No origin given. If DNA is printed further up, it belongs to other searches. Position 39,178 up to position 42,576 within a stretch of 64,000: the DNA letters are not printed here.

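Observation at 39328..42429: Stand-alone 1033-aa SF1 helicase fused to a Vsr/DUF559-type endonuclease: candidate single-protein nucleic-acid defence or surveillance enzyme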

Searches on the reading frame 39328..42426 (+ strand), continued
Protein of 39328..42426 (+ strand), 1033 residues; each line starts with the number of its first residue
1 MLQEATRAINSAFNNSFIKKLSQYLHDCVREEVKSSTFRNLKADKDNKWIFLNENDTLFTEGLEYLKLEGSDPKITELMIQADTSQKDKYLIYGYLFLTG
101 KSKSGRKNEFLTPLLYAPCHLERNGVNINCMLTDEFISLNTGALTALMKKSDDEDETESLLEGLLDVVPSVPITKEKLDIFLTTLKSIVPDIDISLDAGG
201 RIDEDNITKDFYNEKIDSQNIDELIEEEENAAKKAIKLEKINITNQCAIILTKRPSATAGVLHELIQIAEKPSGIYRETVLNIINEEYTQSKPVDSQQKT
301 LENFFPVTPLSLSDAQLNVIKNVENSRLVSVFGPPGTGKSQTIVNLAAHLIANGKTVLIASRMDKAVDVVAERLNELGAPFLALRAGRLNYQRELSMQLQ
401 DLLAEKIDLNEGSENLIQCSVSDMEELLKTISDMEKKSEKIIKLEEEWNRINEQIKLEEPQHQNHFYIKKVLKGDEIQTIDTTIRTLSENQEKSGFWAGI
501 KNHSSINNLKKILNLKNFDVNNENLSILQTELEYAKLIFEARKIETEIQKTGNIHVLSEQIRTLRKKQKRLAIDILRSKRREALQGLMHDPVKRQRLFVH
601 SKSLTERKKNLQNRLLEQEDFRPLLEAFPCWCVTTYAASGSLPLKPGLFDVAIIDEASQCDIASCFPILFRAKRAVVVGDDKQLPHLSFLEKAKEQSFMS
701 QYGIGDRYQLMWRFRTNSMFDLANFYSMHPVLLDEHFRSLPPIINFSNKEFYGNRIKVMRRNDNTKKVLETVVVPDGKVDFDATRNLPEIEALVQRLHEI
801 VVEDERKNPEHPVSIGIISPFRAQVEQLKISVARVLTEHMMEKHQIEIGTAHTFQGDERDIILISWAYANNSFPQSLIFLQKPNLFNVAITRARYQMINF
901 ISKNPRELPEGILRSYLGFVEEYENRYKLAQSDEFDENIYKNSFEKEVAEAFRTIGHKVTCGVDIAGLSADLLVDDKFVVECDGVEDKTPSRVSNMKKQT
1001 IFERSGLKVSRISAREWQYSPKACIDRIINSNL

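Call 11: find_related_loci(query=window:39328-42426:+, collection=genome_contigs, flank=8000)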
Query window:39328-42426:+ (1033 aa) in genome_contigs; peptide patterns used: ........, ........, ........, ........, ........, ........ (x = any residue, [..] = any of these).
579 stretches matched a pattern; 494 encode a relative of the query (tblastn E <= 1e-3); the best 80 are kept; 80 distinct loci.
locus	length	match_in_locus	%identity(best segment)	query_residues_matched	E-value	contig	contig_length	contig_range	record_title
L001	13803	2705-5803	93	1-1033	0e+0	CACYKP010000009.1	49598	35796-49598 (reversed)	uncultured bacterium isolate RUG12035 genome assembly, contig: RUG12035_asm_9, whole genome shotgun sequence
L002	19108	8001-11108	92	1-1033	0e+0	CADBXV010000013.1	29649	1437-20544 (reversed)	uncultured bacterium isolate RUG14399 genome assembly, contig: RUG14399_asm_13, whole genome shotgun sequence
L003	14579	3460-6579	90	1-1033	0e+0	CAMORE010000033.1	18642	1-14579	MAG: uncultured Acinetobacter sp. isolate SRR873605_bin.28_metaWRAP_v1.3_MAG genome assembly, contig: NODE_5648_length_1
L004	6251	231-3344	89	1-1033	0e+0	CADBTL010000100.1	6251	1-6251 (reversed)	uncultured bacterium isolate RUG14285 genome assembly, contig: RUG14285_asm_100, whole genome shotgun sequence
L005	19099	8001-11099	94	1-1033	0e+0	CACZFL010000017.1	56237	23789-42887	uncultured bacterium isolate RUG12575 genome assembly, contig: RUG12575_asm_17, whole genome shotgun sequence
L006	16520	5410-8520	89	1-1033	0e+0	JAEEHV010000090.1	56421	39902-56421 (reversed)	MAG: Candidatus Gastranaerophilales bacterium isolate Tb.RUG.130 k141_12529347_flag=1_multi=16.0000_len=56421, whole gen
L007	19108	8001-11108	86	1-1033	0e+0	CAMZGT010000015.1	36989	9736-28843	MAG TPA_asm: uncultured Acinetobacter sp. isolate SRR10912534_bin.121_metaWRAP_v1.3_MAG genome assembly, contig: ERZ1421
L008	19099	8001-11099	86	1-1033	0e+0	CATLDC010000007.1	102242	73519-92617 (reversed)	MAG TPA_asm: uncultured Candidatus Melainabacteria bacterium isolate MGG12104_1680015460 genome assembly, contig: ERR319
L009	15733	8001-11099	86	1-1033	0e+0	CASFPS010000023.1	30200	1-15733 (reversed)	uncultured bacterium isolate A6_L3_376376_idba_bin.29 genome assembly, contig: A6_L3_376376_idba_bin.29.fa_scaffold_1256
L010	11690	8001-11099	88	1-1033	0e+0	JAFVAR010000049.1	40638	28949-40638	Bacterium isolate RGIG4998 Roe_deer_Rumen-5__c541433, whole genome shotgun sequence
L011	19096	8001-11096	86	1-1032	0e+0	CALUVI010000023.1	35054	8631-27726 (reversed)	MAG: Candidatus Gastranaerophilales bacterium isolate BRZ_KI__bin4 genome assembly, contig: BRZ_KI__NODE_1714_length_350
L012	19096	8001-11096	86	1-1032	0e+0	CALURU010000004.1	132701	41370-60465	MAG: Candidatus Gastranaerophilales bacterium isolate BRZ_DG__bin43 genome assembly, contig: BRZ_DG__NODE_202_length_132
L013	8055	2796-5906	85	1-1033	0e+0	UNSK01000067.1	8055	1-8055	Candidatus Gastranaerophilales bacterium isolate UMGS1517 genome assembly, contig: NODE_3671_length_8055_cov_6.390000, w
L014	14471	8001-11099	86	1-1033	0e+0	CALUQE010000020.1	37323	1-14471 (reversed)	MAG: Candidatus Gastranaerophilales bacterium isolate BRZ_BK__bin43 genome assembly, contig: BRZ_BK__NODE_1668_length_37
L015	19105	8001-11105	85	1-1033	0e+0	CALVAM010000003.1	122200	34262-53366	MAG: Candidatus Gastranaerophilales bacterium isolate BRZ_DG__bin80 genome assembly, contig: BRZ_DG__NODE_235_length_122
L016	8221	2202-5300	85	1-1033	0e+0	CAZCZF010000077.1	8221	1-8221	MAG TPA_asm: uncultured Vampirovibrio sp. isolate SRP350583_co2_411 genome assembly, contig: NODE_13250_length_8221_cov_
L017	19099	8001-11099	86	1-1033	0e+0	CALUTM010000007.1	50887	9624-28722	MAG: Candidatus Gastranaerophilales bacterium isolate BRZ_H__bin42 genome assembly, contig: BRZ_H__NODE_780_length_50887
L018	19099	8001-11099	84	1-1033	0e+0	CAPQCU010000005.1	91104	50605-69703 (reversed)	MAG TPA_asm: uncultured bacterium isolate MGBC118856 genome assembly, contig: MGBC118856.5, whole genome shotgun sequenc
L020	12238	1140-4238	85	1-1033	0e+0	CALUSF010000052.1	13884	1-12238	MAG: Candidatus Gastranaerophilales bacterium isolate BRZ_FQ__bin77 genome assembly, contig: BRZ_FQ__NODE_4820_length_13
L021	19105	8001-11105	86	1-1033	0e+0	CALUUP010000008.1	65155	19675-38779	MAG: Candidatus Gastranaerophilales bacterium isolate BRZ_CG__bin11 genome assembly, contig: BRZ_CG__NODE_734_length_651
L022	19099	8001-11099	84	1-1033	0e+0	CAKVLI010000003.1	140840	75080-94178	MAG: uncultured Candidatus Melainabacteria bacterium isolate REFINED_METABAT215_TOP10_CONTIGS_1500_ASSEMBLY_K77_MERGED__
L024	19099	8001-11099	85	1-1033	0e+0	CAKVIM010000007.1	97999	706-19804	MAG: uncultured Candidatus Melainabacteria bacterium isolate REFINED_METABAT215_TOP10_CONTIGS_1500_ASSEMBLY_K77_MERGED__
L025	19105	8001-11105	86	1-1033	0e+0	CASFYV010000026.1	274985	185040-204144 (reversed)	uncultured bacterium isolate SI.T5.metabat-bins.52 genome assembly, contig: SI.T5.metabat-bins.52.fa_k141_337082, whole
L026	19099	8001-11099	85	1-1033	0e+0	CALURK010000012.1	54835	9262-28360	MAG: Candidatus Gastranaerophilales bacterium isolate BRZ_DL__bin93 genome assembly, contig: BRZ_DL__NODE_932_length_548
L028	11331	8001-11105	85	1-1033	0e+0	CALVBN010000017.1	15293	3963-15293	MAG: Candidatus Gastranaerophilales bacterium isolate BRZ_AG__bin104 genome assembly, contig: BRZ_AG__NODE_5436_length_1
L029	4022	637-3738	83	1-1033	0e+0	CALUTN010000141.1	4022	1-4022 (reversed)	MAG: Candidatus Gastranaerophilales bacterium isolate BRZ_DC__bin16 genome assembly, contig: BRZ_DC__NODE_27470_length_4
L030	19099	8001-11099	84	1-1033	0e+0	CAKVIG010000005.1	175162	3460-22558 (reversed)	MAG: uncultured Candidatus Melainabacteria bacterium isolate REFINED_METABAT215_TOP10_CONTIGS_1500_ASSEMBLY_K77_MERGED__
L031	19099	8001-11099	84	1-1033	0e+0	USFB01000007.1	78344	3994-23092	uncultured bacterium isolate UMGS1664 genome assembly, contig: NODE_64_length_78344_cov_4.770734, whole genome shotgun s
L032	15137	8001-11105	84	1-1033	0e+0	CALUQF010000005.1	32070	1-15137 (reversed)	MAG: Candidatus Gastranaerophilales bacterium isolate BRZ_GG__bin1 genome assembly, contig: BRZ_GG__NODE_1934_length_320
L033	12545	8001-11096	83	1-1033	0e+0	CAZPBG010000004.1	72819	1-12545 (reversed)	MAG TPA_asm: uncultured Vampirovibrio sp. isolate SRP313737_co1_272 genome assembly, contig: NODE_606_length_72819_cov_2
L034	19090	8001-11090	85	1-1030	0e+0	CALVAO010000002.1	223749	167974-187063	MAG: Candidatus Gastranaerophilales bacterium isolate BRZ_AT__bin28 genome assembly, contig: BRZ_AT__NODE_51_length_2237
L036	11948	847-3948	84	1-1033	0e+0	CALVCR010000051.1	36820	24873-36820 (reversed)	MAG: Candidatus Gastranaerophilales bacterium isolate E05__bin324 genome assembly, contig: E05__k127_2995289, whole geno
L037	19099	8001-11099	84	1-1033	0e+0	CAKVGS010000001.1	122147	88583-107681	MAG: uncultured Candidatus Melainabacteria bacterium isolate REFINED_METABAT215_TOP10_CONTIGS_1500_ASSEMBLY_K77_MERGED__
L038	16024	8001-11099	84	1-1033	0e+0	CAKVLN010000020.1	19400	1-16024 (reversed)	MAG: uncultured Candidatus Melainabacteria bacterium isolate REFINED_METABAT215_TOP10_CONTIGS_1500_ASSEMBLY_K77_MERGED__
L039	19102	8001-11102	83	1-1033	0e+0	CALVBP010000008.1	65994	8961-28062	MAG: Candidatus Gastranaerophilales bacterium isolate BRZ_LE__bin21 genome assembly, contig: BRZ_LE__NODE_363_length_659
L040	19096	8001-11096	82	1-1033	0e+0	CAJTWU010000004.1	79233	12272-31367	MAG TPA_asm: uncultured Vampirovibrio sp. isolate MGBC118087 genome assembly, contig: MGBC118087.4, whole genome shotgun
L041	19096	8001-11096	82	1-1033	0e+0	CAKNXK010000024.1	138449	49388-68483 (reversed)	MAG: uncultured Candidatus Melainabacteria bacterium isolate 0308_My_metabat.004 genome assembly, contig: 0308My_k83_256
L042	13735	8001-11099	84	1-1033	0e+0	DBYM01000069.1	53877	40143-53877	MAG TPA_asm: Cyanobacteria bacterium UBA1186 UBA1186_contig_10286, whole genome shotgun sequence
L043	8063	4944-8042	82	1-1033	0e+0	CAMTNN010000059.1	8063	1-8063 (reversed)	MAG TPA_asm: uncultured cyanobacterium isolate SRR12464014_bin.9_metawrap_v1.3_MAG genome assembly, contig: NODE.2464_le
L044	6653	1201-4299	82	1-1033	0e+0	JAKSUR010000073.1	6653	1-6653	MAG: bacterium isolate Horse_feces338 MAG338_73, whole genome shotgun sequence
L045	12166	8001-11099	83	1-1033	0e+0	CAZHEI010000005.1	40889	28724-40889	MAG TPA_asm: uncultured Vampirovibrio sp. isolate SRP225648_co1_95 genome assembly, contig: NODE_1774_length_40889_cov_2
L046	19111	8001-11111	83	1-1033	0e+0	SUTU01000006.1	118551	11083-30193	MAG: Cyanobacteria bacterium SIG28 NODE_3646_length_118551_cov_7.970141, whole genome shotgun sequence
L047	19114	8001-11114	82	1-1033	0e+0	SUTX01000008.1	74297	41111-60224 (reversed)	MAG: Cyanobacteria bacterium SIG31 NODE_8571_length_74297_cov_5.005339, whole genome shotgun sequence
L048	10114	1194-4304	83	1-1033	0e+0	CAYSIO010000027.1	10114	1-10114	MAG TPA_asm: uncultured Vampirovibrio sp. isolate SRP315200_co1_844 genome assembly, contig: NODE_14955_length_10114_cov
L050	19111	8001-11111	82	1-1033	0e+0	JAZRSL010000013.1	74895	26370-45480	MAG: Candidatus Gastranaerophilaceae bacterium isolate T1900045347_YK20190037.MAGScoT_cleanbin_000009 SGB_6720_k141_1312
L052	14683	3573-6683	82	1-1033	0e+0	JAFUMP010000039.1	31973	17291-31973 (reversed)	Bacterium isolate RGIG4632 Roe_deer_Rectum-4__c394913, whole genome shotgun sequence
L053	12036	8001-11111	82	1-1033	0e+0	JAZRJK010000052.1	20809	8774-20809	MAG: Candidatus Gastranaerophilaceae bacterium isolate T1900045467_YK20190158.MAGScoT_cleanbin_000009 SGB_7215_k141_1549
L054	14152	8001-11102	84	1-1033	0e+0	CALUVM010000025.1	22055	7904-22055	MAG: Candidatus Gastranaerophilales bacterium isolate BRZ_RM__bin20 genome assembly, contig: BRZ_RM__NODE_3089_length_22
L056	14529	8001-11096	81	1-1033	0e+0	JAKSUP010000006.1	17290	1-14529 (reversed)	MAG: bacterium isolate Horse_feces336 MAG336_6, whole genome shotgun sequence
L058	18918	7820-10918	85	1-1033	0e+0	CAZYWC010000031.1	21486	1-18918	MAG TPA_asm: uncultured Vampirovibrio sp. isolate binchicken_co323_251 genome assembly, contig: NODE_2292_length_21486_c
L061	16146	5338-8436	85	1-1033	0e+0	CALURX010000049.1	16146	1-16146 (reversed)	MAG: Candidatus Gastranaerophilales bacterium isolate BRZ_KQ__bin27 genome assembly, contig: BRZ_KQ__NODE_6706_length_16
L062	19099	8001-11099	85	1-1033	0e+0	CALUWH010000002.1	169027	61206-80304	MAG: Candidatus Gastranaerophilales bacterium isolate BRZ_CB__bin57 genome assembly, contig: BRZ_CB__NODE_68_length_1690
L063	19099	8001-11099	94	1-1033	0e+0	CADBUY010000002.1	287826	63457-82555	uncultured bacterium isolate RUG14326 genome assembly, contig: RUG14326_asm_2, whole genome shotgun sequence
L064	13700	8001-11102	84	1-1033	0e+0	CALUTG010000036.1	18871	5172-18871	MAG: Candidatus Gastranaerophilales bacterium isolate BRZ_QG__bin31 genome assembly, contig: BRZ_QG__NODE_3695_length_18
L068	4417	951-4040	72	1-1029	0e+0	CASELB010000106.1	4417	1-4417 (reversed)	uncultured bacterium isolate Batch1_idba_bin.956 genome assembly, contig: Batch1_idba_bin.956.fa_k87_12657160, whole gen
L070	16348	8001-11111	83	1-1033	0e+0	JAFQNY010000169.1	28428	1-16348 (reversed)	Bacterium isolate RGIG1992 Goat_Colon-1__c645022, whole genome shotgun sequence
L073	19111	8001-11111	70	1-1029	0e+0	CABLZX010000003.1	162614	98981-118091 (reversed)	MAG: uncultured Brachyspira sp. isolate MGYG-HGUT-02153 genome assembly, contig: GUT_GENOME131708_3, whole genome shotgu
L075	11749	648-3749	71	1-1029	0e+0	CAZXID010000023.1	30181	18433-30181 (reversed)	MAG TPA_asm: uncultured Muribaculaceae bacterium isolate SRP220891_co1_92 genome assembly, contig: NODE_2906_length_3018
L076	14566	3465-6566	71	1-1029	0e+0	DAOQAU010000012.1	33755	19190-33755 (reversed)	MAG TPA_asm: Candidatus Gastranaerophilaceae bacterium isolate AMR_MDS_1254 NODE_1208_length_33755_cov_8.796291, whole g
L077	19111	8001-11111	69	1-1029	0e+0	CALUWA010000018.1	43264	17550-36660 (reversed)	MAG: Candidatus Gastranaerophilales bacterium isolate BRZ_PS__bin4 genome assembly, contig: BRZ_PS__NODE_1323_length_432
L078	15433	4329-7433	71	1-1029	0e+0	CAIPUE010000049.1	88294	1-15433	uncultured bacterium isolate Kiruna2_bin-1131 genome assembly, contig: bin-1131:49/60, whole genome shotgun sequence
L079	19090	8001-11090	72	1-1029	0e+0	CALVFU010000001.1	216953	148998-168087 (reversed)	MAG: Candidatus Gastranaerophilales bacterium isolate BRZ_RF__bin58 genome assembly, contig: BRZ_RF__NODE_11_length_2169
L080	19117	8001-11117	71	1-1029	0e+0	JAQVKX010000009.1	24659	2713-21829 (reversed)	MAG: Candidatus Gastranaerophilales bacterium isolate STE_97 NODE_4290_length_24659_cov_3.781347_Sandtown_E, whole genom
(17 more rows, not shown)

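Call 26: search_protein_representatives(protein=window:39328-42426:+)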
Query: 1033 residues. Proteins with E-value up to 0.001 (for the whole library): 29986; up to 1e-10: 14487; up to 1e-30: 3450. The best 150 are listed.
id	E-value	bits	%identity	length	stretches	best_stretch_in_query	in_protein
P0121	0.0e+00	1381.7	63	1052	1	1-1031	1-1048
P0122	1.6e-278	942.8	60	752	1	266-1028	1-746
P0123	8.1e-240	814.7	59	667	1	1-661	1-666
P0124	2.8e-187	640.8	56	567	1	484-1029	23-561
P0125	5.3e-153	527.4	59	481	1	1-477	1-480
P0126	1.1e-131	456.8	58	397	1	647-1028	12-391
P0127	3.6e-125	435.3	32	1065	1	15-1028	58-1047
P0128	7.6e-124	430.9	59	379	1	154-519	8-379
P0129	2.1e-122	426.1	33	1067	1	20-1029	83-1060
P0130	8.0e-121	420.9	39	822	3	586-920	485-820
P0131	1.1e-116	407.1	48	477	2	573-918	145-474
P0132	2.4e-115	402.7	59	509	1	312-644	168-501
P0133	7.1e-114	397.9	91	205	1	1-197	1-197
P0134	2.3e-113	396.2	32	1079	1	21-1027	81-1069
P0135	7.4e-113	394.5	37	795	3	592-920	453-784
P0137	1.4e-110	387.0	30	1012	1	19-1030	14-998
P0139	8.7e-109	381.0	31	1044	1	20-1019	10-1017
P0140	1.1e-107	377.4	33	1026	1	16-1030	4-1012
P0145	4.4e-103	362.2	33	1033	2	303-1029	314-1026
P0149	6.8e-102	358.2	33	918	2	594-1029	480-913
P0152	7.9e-99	348.1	31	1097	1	15-1029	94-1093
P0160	1.1e-92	327.7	31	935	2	566-1028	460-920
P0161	1.6e-92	327.2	30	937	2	560-1030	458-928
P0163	2.7e-92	326.4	31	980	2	594-1029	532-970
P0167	3.7e-92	326.0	33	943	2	601-1030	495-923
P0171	2.2e-91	323.5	32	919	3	545-1030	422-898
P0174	3.4e-91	322.8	33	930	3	560-1030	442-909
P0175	3.6e-91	322.7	29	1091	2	308-1030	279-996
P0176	3.7e-91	322.7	31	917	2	594-1030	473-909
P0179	2.8e-90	319.8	36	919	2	574-1029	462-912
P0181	1.1e-89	317.8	33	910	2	594-1030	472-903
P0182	1.3e-89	317.6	27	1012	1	20-1023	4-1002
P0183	3.7e-89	316.1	32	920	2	545-1029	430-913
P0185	6.9e-89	315.2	34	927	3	553-1029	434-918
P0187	7.4e-89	315.1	32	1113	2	575-1029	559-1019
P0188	1.8e-88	313.8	32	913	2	573-1029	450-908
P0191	4.5e-88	312.5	31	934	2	597-1030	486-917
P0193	2.2e-87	310.2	31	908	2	593-1030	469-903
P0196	1.1e-86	307.8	32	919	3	539-1029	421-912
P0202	1.2e-85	304.4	36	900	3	560-1030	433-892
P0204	2.0e-85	303.7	31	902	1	308-1030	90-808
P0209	5.4e-85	302.3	38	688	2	594-1030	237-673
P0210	6.0e-85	302.1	34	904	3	593-1029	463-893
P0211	1.3e-84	301.0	32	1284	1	244-1030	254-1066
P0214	1.7e-84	300.6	35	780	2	598-1029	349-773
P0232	1.3e-82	294.4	32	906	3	575-1029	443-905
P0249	2.6e-81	290.1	35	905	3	592-1029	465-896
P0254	4.2e-81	289.4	32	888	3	561-1029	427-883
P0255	5.0e-81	289.2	30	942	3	561-1029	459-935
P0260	3.1e-80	286.5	31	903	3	565-1030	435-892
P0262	4.6e-80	286.0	32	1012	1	228-1029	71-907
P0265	6.0e-80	285.6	34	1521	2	547-1029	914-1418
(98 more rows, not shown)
